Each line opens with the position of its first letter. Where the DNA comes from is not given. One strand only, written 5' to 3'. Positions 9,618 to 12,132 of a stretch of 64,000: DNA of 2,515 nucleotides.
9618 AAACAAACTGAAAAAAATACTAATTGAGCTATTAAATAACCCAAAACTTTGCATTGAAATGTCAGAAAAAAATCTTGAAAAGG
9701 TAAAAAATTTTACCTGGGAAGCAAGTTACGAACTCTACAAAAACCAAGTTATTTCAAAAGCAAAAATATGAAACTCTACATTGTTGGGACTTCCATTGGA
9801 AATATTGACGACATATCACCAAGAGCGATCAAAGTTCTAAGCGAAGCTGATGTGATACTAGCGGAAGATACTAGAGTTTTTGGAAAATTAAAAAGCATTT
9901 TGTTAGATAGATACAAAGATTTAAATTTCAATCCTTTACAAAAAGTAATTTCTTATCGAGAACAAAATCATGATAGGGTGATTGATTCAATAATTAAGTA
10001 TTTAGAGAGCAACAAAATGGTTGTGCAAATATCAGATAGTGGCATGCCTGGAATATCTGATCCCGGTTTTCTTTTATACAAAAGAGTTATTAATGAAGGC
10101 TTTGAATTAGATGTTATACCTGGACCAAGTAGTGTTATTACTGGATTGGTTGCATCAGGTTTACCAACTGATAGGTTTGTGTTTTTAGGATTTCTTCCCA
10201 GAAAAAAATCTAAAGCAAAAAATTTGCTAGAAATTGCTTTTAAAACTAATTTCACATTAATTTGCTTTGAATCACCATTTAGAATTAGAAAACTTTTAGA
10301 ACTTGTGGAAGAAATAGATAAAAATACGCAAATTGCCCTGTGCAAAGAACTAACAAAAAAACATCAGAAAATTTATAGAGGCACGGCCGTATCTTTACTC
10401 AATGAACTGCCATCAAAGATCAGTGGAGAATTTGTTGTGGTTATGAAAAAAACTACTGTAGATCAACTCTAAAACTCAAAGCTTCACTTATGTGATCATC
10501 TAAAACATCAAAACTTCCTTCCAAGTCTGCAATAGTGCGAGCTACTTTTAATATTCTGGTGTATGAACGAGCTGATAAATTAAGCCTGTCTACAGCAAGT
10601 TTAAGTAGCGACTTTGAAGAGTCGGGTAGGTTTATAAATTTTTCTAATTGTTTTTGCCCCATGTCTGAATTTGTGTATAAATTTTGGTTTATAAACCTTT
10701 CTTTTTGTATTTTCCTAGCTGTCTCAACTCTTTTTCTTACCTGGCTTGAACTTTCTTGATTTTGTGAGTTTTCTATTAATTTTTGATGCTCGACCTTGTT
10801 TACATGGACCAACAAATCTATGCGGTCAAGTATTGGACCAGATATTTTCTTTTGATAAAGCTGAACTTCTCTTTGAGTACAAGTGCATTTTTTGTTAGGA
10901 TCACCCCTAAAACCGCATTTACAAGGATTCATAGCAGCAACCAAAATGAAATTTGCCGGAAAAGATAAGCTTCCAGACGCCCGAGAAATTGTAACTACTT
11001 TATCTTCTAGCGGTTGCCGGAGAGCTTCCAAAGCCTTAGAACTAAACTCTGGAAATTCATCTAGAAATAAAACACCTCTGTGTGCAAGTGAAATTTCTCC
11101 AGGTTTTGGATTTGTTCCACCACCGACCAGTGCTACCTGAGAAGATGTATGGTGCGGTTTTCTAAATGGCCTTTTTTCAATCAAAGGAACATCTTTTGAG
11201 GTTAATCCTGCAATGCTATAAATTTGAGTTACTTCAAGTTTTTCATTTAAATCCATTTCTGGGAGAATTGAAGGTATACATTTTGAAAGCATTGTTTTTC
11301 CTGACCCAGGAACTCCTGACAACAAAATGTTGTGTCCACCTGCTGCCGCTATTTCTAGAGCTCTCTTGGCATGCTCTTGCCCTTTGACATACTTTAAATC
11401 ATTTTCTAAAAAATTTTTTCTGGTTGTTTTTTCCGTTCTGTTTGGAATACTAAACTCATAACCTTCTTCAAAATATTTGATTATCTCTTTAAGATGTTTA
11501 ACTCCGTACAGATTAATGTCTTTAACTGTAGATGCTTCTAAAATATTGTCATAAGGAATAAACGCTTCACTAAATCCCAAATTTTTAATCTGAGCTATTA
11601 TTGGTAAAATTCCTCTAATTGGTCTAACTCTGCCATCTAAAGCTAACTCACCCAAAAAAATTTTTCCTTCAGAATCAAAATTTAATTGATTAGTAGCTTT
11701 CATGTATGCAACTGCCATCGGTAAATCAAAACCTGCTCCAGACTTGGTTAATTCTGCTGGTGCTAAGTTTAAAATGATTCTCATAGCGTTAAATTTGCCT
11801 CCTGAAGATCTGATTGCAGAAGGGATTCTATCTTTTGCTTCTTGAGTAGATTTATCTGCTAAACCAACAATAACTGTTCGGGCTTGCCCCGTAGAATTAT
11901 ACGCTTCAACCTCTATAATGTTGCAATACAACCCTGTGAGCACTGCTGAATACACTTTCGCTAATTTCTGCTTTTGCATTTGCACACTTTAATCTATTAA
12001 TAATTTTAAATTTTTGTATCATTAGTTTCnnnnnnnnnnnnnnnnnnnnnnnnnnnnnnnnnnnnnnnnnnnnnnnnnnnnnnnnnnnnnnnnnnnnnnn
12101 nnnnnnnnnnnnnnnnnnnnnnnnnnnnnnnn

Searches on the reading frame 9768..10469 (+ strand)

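Call 102: search_protein_families(library=pfam, proteins=[window:9768-10469:+], max_evalue=0.001)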
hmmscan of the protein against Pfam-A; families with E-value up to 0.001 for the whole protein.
window:9768-10469:+ (234 aa): 1 family
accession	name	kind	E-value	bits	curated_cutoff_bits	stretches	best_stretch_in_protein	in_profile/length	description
PF00590.25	TP_methylase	-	2.1e-34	119.8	27.8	1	2-207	1-208/212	Tetrapyrrole (Corrin/Porphyrin) Methylases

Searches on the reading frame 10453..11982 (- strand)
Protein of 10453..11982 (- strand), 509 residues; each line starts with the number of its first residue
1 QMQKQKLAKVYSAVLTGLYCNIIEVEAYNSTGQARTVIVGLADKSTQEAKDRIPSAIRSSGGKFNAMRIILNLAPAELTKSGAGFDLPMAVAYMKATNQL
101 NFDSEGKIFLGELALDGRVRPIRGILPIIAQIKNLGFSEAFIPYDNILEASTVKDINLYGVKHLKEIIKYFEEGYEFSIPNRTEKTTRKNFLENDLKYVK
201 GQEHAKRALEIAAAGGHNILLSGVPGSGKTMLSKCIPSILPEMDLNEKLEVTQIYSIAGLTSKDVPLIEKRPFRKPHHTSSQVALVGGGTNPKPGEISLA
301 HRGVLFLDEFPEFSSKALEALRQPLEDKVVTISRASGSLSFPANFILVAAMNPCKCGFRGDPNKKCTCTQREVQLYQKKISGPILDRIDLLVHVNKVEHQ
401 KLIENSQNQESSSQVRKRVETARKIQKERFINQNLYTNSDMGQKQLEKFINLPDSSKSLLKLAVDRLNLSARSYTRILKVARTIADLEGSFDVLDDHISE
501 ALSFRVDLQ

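Call 14: search_protein_families(library=pfam, proteins=[window:10453-11982:-], max_evalue=0.00001)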
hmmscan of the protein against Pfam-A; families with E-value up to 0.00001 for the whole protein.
window:10453-11982:- (509 aa): 5 families
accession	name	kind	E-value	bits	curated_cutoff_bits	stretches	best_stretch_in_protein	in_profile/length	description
PF01078.27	Mg_chelatase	-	5.5e-94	313.8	20.3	1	195-401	1-206/207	Magnesium chelatase, subunit ChlI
PF13541.12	ChlI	-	1.4e-34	119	27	1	25-146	1-121/121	Subunit ChlI of Mg-chelatase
PF13335.12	Mg_chelatase_C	-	2.2e-31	108.7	26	1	410-505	2-94/94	Magnesium chelatase, subunit ChlI C-terminal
PF00493.29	MCM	-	6.5e-10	38.9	23.3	1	210-396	51-206/224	MCM P-loop domain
PF07728.20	AAA_5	-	6.9e-08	33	22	1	218-355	1-125/139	AAA domain (dynein-related subfamily)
